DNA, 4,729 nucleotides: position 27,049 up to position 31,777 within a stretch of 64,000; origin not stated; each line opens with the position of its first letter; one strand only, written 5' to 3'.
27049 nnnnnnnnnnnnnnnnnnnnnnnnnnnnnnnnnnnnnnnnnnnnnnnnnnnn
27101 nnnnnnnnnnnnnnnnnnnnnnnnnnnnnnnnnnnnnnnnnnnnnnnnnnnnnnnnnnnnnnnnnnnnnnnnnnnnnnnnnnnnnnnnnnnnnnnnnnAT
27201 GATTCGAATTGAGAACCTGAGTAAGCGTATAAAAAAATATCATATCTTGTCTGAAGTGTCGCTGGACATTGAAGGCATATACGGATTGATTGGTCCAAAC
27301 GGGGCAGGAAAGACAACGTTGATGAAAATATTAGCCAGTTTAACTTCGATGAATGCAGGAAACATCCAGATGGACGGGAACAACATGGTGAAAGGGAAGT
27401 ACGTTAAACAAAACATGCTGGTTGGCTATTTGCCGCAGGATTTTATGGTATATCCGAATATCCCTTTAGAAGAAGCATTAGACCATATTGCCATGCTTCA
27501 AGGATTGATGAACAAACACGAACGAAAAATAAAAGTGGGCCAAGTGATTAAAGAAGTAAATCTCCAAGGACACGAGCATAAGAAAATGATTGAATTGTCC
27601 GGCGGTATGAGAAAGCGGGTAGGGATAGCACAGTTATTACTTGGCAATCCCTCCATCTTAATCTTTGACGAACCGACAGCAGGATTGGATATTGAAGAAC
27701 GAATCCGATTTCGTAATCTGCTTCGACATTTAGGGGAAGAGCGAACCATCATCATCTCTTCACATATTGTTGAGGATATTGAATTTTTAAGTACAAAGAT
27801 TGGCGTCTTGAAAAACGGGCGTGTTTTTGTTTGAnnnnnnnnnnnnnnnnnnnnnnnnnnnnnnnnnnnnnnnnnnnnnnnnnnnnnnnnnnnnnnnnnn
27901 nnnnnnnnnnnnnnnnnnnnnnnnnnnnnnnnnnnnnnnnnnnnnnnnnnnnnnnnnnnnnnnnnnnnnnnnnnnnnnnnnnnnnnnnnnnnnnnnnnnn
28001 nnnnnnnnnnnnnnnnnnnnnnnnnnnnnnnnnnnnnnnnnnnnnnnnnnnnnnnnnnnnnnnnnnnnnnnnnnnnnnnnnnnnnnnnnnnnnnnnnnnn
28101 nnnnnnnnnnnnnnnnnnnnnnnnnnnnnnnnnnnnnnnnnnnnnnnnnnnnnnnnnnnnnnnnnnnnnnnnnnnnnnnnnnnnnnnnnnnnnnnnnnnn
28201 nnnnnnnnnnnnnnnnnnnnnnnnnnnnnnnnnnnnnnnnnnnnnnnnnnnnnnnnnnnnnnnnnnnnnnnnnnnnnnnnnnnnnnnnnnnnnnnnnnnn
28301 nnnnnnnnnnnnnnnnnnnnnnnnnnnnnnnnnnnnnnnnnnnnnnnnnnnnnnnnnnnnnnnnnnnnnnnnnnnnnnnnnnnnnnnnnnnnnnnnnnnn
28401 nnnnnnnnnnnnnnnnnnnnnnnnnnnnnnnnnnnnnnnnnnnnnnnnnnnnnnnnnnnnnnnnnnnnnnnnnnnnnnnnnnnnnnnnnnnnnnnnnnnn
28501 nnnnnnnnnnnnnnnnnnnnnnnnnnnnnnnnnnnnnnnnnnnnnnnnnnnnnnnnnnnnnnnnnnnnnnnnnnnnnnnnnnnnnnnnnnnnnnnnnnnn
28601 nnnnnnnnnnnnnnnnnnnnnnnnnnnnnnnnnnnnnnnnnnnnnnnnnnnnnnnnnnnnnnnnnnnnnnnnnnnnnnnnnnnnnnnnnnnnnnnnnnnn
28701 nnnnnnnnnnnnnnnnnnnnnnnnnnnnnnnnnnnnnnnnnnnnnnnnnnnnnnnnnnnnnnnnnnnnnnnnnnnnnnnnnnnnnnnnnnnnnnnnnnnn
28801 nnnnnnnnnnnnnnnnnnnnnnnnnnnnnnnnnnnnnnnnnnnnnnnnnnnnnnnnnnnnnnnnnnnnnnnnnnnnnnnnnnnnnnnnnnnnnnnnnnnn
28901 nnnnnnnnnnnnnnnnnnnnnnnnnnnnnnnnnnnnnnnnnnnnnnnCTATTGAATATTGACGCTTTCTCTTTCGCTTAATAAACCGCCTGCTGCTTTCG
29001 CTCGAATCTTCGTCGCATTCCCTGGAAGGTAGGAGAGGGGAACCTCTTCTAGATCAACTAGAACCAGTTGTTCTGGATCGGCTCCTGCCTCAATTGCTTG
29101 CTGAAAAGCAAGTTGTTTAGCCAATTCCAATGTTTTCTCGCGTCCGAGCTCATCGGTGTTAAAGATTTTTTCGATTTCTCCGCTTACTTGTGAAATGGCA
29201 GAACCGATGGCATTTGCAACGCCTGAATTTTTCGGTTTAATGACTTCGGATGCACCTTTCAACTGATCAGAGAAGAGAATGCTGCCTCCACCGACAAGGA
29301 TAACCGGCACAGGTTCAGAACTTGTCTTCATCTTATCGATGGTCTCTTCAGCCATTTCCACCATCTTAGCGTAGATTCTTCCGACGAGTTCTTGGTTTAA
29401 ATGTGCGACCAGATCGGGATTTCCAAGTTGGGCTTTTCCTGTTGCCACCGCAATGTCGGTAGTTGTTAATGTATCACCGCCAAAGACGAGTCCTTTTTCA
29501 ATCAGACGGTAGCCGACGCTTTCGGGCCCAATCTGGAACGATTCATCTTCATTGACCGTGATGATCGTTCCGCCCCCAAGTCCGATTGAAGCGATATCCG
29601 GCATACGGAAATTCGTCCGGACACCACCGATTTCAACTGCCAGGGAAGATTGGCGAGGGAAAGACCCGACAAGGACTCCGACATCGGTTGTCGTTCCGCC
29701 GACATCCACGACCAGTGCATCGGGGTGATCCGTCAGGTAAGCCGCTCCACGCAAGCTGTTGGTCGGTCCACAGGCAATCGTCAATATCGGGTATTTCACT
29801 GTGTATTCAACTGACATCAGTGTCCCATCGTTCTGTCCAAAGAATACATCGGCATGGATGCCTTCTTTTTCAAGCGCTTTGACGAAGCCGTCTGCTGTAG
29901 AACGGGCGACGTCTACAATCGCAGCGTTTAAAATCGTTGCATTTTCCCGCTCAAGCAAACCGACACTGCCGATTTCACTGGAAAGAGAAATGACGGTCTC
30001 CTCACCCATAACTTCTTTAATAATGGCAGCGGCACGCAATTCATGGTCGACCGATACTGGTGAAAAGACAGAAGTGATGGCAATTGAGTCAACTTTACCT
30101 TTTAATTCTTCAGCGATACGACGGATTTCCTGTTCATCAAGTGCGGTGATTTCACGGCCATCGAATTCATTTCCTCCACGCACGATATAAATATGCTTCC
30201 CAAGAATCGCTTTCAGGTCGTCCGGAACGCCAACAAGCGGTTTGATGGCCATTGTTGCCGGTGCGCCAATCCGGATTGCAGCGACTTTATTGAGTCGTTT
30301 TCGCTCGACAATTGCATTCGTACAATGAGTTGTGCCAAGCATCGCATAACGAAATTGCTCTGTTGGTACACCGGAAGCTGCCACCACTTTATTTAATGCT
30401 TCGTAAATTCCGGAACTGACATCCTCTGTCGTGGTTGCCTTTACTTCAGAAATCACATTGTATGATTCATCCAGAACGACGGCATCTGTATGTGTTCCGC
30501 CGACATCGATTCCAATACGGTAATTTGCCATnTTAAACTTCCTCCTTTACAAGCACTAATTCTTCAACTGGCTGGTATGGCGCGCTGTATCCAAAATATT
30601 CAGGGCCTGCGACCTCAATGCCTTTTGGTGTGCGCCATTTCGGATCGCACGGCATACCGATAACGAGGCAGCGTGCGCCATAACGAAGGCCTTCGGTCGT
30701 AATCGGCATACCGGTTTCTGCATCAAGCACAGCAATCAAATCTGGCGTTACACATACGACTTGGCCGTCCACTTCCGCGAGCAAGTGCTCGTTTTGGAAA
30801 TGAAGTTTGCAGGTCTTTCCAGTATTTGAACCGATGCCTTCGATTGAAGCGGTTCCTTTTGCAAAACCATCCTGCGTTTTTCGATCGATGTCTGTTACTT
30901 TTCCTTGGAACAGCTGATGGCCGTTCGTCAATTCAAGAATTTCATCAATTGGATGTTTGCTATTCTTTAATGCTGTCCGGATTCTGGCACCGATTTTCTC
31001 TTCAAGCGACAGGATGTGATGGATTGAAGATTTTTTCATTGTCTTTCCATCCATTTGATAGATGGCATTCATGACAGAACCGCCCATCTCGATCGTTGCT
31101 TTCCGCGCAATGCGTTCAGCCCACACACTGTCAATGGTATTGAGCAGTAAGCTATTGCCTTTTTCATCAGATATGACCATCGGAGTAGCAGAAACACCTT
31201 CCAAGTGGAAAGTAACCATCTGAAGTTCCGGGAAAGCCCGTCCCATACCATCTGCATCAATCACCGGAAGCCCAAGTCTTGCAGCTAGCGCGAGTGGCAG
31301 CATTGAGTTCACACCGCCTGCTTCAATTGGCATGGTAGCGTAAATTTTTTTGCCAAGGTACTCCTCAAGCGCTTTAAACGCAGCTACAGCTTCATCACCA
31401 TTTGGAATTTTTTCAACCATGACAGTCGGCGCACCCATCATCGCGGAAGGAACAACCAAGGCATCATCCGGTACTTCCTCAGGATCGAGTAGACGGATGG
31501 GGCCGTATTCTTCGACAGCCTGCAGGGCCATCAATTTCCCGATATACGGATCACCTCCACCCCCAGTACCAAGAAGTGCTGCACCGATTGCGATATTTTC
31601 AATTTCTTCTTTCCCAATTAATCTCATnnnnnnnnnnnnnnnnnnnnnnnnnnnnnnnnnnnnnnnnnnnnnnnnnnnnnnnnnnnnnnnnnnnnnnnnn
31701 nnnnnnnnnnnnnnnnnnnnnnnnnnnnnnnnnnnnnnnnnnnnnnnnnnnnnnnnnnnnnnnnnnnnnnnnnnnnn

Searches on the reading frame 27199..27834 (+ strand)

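Call 6: search_protein_families(library=pfam, proteins=[window:27199-27834:+], max_evalue=0.01)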
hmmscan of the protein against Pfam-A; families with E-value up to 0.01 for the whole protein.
window:27199-27834:+ (211 aa): 9 families
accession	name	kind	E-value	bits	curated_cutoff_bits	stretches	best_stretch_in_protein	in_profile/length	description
PF00005.33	ABC_tran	-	2.9e-29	102.8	25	1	25-161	11-137/137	ABC transporter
PF13304.12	AAA_21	-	3.1e-12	47.6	27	2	27-53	1-26/304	AAA domain, putative AbiEii toxin, Type IV TA system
PF02463.25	SMC_N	-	1.3e-06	28.4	40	1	26-205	25-213/220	RecF/RecN/SMC N terminal domain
PF13175.12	AAA_15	-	1.9e-05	24.9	32.1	1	11-50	8-48/374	AAA ATPase domain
PF00004.35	AAA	-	0.00025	21.9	21.2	1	30-71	3-41/131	ATPase family associated with various cellular activities (AAA)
PF13476.12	AAA_23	-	0.0014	19.8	27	1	13-48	6-42/201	AAA domain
PF00910.28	RNA_helicase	-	0.0019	19.1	21.5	1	30-102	3-73/105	RNA helicase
PF13555.12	AAA_29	-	0.0027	17.8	27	1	18-42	15-39/61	P-loop containing region of AAA domain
PF13238.12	AAA_18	-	0.0051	17.7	29.4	0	30-62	3-25/128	AAA domain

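Call 7: search_protein_families(library=ncbifam, proteins=[window:27199-27834:+], max_evalue=0.01)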
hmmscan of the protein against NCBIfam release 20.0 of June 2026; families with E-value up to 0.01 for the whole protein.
window:27199-27834:+ (211 aa): 194 families (the best 25 are shown)
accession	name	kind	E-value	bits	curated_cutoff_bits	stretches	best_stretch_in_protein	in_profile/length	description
TIGR03522.1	GldA_ABC_ATP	equivalog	1.4e-46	159.3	402.6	1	2-210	3-211/301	gliding motility-associated ABC transporter ATP-binding subunit GldA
TIGR03740.1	galliderm_ABC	subfamily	2.4e-40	138.6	309.75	1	3-209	2-202/223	lantibiotic protection ABC transporter ATP-binding subunit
TIGR01188.1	drrA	subfamily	8.2e-39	133.7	312.45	1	13-209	5-202/302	daunorubicin resistance ABC transporter, ATP-binding protein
TIGR04406.1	LPS_export_lptB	equivalog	1.2e-35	122.9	240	1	2-210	2-214/239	LPS export ABC transporter ATP-binding protein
TIGR03864.1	PQQ_ABC_ATP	hypoth_equivalog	2.4e-35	122.1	302.25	1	2-209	2-210/236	ABC transporter, ATP-binding subunit, PQQ-dependent alcohol dehydrogenase system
NF010060.0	PRK13537.1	equivalog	6.2e-34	117.3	521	1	2-208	16-223/314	nodulation factor ABC transporter ATP-binding protein NodI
TIGR03608.1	L_ocin_972_ABC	subfamily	9.6e-34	116.7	254.85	1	4-189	1-192/206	putative bacteriocin export ABC transporter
NF033858.1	ABC2_perm_RbbA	equivalog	1e-32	113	1050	1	2-210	267-476/909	ribosome-associated ATPase/putative transporter RbbA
TIGR03265.1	PhnT2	equivalog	3.6e-31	108.7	457.7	1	2-209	5-213/353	putative 2-aminoethylphosphonate ABC transporter ATP-binding protein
NF043075.1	MMSYN1_0197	equivalog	5.7e-31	107.7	550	1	1-209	2-211/341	spermidine/putrescine ABC transporter ATP-binding protein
NF040840.2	tungstate_WtpC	equivalog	2e-30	106.3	440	1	1-209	1-209/347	tungstate ABC transporter ATP-binding protein WtpC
TIGR03411.1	urea_trans_UrtD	equivalog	5.7e-30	104.7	304.1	1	2-210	3-221/242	urea ABC transporter ATP-binding protein UrtD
TIGR00968.1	3a0106s01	subfamily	7.2e-30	104.2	342.75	1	2-209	1-209/237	sulfate ABC transporter ATP-binding protein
TIGR04521.1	ECF_ATPase_2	equivalog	8e-30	103.9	330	1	15-210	19-224/279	energy-coupling factor transporter ATPase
NF040933.2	ABC_arch_GlcV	equivalog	3.3e-29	101.9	450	1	2-209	3-220/357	glucose ABC transporter ATP-binding protein GlcV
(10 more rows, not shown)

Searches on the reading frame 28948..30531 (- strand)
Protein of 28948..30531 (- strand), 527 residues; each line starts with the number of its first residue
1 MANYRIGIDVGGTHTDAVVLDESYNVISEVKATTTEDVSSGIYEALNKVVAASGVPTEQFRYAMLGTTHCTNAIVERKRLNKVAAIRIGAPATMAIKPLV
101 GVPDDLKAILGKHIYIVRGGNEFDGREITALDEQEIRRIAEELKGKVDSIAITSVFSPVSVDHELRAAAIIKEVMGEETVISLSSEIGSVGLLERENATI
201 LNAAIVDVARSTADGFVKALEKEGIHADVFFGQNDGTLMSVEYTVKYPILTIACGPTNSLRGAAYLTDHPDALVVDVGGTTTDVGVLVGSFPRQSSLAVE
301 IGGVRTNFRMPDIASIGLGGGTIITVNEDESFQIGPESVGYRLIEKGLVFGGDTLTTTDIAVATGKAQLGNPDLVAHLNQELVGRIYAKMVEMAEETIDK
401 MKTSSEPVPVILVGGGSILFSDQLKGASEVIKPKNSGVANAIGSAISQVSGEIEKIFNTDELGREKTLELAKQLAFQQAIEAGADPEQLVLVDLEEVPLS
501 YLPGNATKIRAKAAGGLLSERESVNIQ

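Call 66: search_protein_families(library=pfam, proteins=[window:28948-30531:-], max_evalue=0.001)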
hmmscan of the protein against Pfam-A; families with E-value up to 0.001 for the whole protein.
window:28948-30531:- (527 aa): 6 families
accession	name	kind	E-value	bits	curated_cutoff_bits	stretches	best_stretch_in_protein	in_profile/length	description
PF05378.19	Hydant_A_N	-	7.4e-41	140.2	25.2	1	5-174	1-175/176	Hydantoinase/oxoprolinase N-terminal region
PF01968.24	Hydantoinase_A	-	3.6e-35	122.1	22.9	1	195-385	1-197/291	Hydantoinase/oxoprolinase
PF13941.12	MutL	-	1.6e-06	27.6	27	0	255-299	224-273/450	MutL protein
PF01869.26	BcrAD_BadFG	-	1.9e-06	28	31.5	1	6-82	1-84/271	BadF/BadG/BcrA/BcrD ATPase family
PF21523.3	ParM_N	-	2.2e-05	25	27.4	0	271-292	6-27/159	Plasmid segregation protein ParM, C-terminal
PF00480.26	ROK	-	5.1e-05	23.4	22.9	1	6-53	2-50/294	ROK family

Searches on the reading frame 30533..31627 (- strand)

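Call 66: search_protein_families(library=pfam, proteins=[window:30533-31627:-], max_evalue=0.001)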
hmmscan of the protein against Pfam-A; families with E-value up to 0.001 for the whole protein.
window:30533-31627:- (364 aa): 2 families
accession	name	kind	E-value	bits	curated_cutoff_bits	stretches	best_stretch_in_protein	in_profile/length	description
PF20906.3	S-Me-THD_C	-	2.8e-70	236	27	1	166-354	2-190/190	S-Me-THD-like, C-terminal domain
PF06032.18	S-Me-THD_N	-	6.2e-66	221.8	27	1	7-163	1-157/158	S-Me-THD-like, N-terminal domain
